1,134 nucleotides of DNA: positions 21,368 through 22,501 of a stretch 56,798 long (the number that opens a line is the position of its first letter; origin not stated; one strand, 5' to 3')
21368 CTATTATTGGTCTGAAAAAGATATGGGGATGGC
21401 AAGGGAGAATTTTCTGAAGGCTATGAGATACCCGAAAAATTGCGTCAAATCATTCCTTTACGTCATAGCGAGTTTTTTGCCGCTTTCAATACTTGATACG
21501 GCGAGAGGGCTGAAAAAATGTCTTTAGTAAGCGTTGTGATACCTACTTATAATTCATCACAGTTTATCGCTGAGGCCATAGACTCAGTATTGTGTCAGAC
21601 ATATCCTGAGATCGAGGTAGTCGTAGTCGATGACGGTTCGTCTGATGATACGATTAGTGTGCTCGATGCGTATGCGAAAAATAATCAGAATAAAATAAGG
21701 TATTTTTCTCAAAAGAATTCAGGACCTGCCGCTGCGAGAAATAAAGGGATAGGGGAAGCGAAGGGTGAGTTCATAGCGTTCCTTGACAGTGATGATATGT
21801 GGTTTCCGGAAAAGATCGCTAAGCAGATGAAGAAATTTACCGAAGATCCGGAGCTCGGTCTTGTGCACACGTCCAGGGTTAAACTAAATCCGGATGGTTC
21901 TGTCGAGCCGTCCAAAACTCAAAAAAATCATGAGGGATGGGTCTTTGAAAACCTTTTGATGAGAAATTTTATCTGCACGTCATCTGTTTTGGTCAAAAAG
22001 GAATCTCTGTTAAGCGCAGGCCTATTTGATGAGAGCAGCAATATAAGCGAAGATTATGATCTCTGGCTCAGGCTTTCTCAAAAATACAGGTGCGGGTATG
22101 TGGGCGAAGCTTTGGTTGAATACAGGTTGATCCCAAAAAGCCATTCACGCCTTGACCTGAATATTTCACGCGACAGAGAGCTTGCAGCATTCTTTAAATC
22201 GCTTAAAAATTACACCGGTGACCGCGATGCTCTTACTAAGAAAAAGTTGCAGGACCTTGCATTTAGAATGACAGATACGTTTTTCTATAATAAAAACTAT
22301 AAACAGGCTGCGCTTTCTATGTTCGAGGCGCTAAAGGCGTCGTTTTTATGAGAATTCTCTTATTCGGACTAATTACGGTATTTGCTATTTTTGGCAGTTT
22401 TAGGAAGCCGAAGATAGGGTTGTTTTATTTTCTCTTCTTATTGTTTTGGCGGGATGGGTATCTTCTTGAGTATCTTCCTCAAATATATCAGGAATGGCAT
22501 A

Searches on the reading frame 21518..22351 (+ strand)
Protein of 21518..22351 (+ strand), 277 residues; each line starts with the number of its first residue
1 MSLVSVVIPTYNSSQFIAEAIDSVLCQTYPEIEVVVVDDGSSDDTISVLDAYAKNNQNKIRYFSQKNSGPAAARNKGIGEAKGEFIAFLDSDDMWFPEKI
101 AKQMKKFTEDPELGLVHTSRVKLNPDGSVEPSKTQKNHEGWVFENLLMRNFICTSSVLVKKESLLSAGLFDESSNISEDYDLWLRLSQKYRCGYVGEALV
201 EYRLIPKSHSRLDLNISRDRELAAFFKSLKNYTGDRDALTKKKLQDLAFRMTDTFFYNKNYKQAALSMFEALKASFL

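Call 32: search_protein_families(library=pfam, max_evalue=1e-7, proteins=[window:21518-22351:+])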
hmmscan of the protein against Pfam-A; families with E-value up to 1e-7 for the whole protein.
window:21518-22351:+ (277 aa): 3 families
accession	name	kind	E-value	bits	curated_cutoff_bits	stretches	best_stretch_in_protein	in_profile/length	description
PF00535.33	Glycos_transf_2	-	8.6e-38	130.3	23.3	1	5-133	1-129/168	Glycosyl transferase family 2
PF10111.15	Glyco_tranf_2_2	-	6.6e-26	91.8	27.3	1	5-210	1-223/276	Glycosyltransferase like family 2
PF13641.12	Glyco_tranf_2_3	-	5e-21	76.2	27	1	4-188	3-196/230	Glycosyltransferase like family 2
